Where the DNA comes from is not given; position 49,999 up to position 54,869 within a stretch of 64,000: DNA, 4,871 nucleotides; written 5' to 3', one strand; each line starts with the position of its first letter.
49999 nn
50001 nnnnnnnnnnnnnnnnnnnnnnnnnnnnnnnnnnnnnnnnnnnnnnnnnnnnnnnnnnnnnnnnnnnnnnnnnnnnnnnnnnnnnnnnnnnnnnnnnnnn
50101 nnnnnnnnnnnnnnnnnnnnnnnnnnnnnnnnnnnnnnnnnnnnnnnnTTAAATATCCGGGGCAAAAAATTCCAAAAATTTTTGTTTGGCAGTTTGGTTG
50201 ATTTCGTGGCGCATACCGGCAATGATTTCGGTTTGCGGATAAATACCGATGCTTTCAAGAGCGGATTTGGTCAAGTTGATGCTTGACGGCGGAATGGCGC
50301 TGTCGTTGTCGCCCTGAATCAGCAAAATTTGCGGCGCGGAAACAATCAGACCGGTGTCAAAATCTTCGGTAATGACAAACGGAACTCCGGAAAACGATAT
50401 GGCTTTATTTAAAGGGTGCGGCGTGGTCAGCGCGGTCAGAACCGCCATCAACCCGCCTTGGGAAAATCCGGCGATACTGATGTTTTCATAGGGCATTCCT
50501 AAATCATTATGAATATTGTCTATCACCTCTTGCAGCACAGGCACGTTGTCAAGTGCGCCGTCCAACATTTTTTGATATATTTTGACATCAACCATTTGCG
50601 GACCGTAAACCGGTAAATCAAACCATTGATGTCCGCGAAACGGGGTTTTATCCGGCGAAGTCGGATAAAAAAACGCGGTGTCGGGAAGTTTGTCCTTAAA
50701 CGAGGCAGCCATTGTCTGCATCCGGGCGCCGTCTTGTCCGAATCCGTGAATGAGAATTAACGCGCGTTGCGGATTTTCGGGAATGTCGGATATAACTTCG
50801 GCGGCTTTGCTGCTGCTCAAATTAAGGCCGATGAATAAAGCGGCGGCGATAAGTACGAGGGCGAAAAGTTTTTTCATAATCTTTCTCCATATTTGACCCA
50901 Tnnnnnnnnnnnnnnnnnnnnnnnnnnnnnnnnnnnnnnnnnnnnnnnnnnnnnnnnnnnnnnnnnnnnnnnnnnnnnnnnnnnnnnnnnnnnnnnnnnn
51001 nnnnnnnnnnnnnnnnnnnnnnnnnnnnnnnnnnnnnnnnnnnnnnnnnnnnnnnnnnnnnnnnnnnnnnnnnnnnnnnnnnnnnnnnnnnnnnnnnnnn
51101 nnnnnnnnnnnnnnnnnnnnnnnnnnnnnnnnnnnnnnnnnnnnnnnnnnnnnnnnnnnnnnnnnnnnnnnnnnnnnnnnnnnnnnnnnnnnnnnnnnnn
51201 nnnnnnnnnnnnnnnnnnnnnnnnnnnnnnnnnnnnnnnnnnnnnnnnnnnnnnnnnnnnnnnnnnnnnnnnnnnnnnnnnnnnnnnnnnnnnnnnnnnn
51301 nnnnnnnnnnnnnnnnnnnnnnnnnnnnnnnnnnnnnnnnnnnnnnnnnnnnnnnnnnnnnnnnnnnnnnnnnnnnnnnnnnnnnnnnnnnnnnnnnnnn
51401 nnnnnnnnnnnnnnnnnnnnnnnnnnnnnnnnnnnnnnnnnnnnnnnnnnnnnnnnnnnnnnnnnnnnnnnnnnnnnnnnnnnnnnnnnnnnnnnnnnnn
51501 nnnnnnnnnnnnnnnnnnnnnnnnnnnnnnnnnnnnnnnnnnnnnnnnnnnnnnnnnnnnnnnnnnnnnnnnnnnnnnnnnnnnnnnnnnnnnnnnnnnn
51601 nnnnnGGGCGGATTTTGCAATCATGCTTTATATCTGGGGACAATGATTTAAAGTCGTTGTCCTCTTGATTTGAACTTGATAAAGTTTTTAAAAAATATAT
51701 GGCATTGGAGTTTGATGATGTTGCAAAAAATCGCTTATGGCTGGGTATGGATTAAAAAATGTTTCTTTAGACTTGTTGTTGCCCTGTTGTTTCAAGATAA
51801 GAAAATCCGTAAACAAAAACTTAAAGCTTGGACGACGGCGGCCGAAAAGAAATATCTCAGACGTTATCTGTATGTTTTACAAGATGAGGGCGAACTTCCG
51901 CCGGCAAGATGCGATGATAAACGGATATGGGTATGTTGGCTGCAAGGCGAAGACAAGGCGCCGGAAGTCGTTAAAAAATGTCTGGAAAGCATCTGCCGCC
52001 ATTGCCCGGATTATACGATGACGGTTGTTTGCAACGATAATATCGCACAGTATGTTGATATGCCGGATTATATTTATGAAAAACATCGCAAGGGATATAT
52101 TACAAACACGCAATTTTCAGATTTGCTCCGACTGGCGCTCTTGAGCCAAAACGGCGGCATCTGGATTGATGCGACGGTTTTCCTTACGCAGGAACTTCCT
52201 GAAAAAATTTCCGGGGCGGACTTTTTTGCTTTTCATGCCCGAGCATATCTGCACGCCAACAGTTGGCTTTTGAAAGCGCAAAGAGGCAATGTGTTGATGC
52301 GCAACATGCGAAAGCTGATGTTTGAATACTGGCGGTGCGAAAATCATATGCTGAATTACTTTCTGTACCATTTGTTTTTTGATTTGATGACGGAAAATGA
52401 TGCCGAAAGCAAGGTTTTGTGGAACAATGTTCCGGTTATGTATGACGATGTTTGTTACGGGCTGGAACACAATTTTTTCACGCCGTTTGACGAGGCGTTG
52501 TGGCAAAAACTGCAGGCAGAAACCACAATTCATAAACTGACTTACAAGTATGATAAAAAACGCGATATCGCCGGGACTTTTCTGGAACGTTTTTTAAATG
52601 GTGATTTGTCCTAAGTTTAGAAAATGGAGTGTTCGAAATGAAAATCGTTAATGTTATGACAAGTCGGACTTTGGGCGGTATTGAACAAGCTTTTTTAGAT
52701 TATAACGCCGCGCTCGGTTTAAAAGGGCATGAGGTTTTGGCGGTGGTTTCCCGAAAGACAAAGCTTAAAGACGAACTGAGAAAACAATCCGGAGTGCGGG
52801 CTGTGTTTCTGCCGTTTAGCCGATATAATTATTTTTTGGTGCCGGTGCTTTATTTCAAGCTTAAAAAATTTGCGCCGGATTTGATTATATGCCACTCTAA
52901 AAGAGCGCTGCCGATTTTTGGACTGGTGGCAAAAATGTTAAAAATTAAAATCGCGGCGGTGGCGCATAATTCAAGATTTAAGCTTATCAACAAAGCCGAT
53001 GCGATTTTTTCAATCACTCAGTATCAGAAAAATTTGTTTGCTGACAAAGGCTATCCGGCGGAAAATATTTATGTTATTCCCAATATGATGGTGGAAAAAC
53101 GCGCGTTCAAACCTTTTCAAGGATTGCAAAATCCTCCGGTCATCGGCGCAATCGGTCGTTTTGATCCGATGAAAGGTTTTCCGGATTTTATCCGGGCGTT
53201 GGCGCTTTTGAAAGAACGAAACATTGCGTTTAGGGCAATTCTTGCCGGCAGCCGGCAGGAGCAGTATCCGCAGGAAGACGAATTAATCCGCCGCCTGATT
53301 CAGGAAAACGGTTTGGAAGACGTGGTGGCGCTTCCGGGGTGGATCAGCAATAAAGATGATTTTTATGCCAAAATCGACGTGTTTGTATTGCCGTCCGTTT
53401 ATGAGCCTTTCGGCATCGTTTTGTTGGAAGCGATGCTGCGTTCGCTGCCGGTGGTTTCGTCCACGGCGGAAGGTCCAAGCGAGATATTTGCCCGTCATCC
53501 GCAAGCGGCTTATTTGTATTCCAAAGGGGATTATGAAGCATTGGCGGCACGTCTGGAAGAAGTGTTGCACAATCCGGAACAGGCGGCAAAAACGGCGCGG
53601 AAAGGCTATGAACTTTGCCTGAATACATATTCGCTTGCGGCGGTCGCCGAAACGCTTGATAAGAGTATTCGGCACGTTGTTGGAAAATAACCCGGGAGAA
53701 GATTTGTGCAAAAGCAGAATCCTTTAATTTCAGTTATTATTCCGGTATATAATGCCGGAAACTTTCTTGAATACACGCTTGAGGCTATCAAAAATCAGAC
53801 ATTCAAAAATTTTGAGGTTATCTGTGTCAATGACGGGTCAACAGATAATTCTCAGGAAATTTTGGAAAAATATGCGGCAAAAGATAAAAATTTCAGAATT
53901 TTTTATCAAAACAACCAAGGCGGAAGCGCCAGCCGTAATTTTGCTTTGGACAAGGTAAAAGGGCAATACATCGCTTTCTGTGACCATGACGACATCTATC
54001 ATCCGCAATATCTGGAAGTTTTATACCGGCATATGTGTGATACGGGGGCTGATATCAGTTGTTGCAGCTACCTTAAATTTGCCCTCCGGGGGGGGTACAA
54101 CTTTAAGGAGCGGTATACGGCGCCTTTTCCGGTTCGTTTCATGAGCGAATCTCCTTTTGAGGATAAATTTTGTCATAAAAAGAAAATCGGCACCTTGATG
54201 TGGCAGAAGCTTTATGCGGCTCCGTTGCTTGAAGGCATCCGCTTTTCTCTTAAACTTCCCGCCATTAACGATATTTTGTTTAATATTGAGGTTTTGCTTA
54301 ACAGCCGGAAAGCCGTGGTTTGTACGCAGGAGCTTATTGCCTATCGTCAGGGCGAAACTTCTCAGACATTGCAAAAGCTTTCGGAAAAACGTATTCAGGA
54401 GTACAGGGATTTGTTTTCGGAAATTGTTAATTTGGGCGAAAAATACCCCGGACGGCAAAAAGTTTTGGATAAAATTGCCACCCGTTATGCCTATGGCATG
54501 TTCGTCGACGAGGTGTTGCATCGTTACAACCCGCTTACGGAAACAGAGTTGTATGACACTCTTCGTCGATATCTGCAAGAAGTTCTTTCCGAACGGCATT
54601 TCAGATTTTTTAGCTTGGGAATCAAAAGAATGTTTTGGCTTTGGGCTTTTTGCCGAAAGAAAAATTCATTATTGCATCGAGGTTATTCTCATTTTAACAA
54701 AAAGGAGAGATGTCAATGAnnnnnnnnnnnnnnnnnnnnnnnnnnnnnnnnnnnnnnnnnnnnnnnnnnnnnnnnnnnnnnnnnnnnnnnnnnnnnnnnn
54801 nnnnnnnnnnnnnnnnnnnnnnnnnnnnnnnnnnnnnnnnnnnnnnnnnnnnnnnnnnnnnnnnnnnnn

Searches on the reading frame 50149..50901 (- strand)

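Call 66: search_protein_families(library=pfam, proteins=[window:50149-50901:-], max_evalue=0.00001)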
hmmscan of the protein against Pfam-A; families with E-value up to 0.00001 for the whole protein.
window:50149-50901:- (250 aa): 2 families
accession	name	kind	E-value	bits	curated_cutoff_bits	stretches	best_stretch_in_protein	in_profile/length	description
PF02230.22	Abhydrolase_2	-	1.5e-22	80.9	23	1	38-245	7-212/217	Phospholipase/Carboxylesterase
PF01738.24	DLH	-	6.3e-06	26.4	21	0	132-234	90-188/217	Dienelactone hydrolase family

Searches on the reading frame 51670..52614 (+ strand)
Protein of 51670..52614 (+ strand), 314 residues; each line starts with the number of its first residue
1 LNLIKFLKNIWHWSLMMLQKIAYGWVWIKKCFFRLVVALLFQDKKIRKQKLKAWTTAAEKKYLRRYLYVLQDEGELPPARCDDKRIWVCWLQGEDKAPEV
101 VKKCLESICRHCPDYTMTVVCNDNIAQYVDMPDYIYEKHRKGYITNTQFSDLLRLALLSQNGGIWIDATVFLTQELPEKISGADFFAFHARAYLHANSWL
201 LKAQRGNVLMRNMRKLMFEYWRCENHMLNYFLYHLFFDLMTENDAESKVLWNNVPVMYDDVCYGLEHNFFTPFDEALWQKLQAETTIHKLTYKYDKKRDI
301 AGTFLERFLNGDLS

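Call 38: search_protein_families(library=pfam, proteins=[window:51670-52614:+], max_evalue=0.00001)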
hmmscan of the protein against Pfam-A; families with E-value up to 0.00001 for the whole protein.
window:51670-52614:+ (314 aa): 2 families
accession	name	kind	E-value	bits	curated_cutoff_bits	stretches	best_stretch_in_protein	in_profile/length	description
PF05704.18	Caps_synth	-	2.5e-74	250.6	24.5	1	45-306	12-276/278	Capsular polysaccharide synthesis protein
PF04488.21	Gly_transf_sug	-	7.6e-09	36.6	23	1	98-179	1-85/93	Glycosyltransferase sugar-binding region containing DXD motif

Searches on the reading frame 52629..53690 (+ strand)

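Call 38: search_protein_families(library=pfam, proteins=[window:52629-53690:+], max_evalue=0.00001)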
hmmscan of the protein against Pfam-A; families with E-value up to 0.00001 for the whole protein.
window:52629-53690:+ (353 aa): 5 families
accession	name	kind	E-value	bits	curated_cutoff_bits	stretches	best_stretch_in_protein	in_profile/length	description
PF00534.26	Glycos_transf_1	-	6.8e-34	117.3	26.4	1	165-328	10-171/172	Glycosyl transferases group 1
PF13692.12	Glyco_trans_1_4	-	9.2e-29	101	27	1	170-315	2-142/142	Glycosyl transferases group 1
PF13439.12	Glyco_transf_4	-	5.2e-14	53.1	28.5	1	16-152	2-164/170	Glycosyltransferase Family 4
PF20706.3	GT4-conflict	-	5.9e-11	42.4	26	1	143-340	171-382/385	Family 4 Glycosyltransferase in conflict systems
PF13579.12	Glyco_trans_4_4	-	5.7e-09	37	29.7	1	16-152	1-157/158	Glycosyl transferase 4-like domain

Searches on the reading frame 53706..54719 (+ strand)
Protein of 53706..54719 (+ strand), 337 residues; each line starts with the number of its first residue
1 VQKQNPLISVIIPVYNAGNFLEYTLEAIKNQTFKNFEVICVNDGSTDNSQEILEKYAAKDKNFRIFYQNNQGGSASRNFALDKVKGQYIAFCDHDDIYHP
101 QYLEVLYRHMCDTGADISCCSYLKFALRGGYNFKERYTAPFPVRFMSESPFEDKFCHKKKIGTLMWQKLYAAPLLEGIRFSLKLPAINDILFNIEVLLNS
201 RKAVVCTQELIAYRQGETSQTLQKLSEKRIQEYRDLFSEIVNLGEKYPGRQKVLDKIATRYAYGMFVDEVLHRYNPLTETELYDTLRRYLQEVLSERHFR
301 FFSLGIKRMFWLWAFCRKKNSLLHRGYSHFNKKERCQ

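Call 66: search_protein_families(library=pfam, proteins=[window:53706-54719:+], max_evalue=0.00001)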
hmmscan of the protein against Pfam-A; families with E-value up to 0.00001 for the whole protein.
window:53706-54719:+ (337 aa): 3 families
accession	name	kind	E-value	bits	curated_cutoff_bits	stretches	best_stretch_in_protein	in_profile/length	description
PF00535.33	Glycos_transf_2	-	3.2e-40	138.3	23.3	1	9-133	1-126/168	Glycosyl transferase family 2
PF10111.15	Glyco_tranf_2_2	-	1.3e-11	45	27.3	1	9-105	1-101/276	Glycosyltransferase like family 2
PF13641.12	Glyco_tranf_2_3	-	2.9e-10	41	27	1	8-152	3-151/230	Glycosyltransferase like family 2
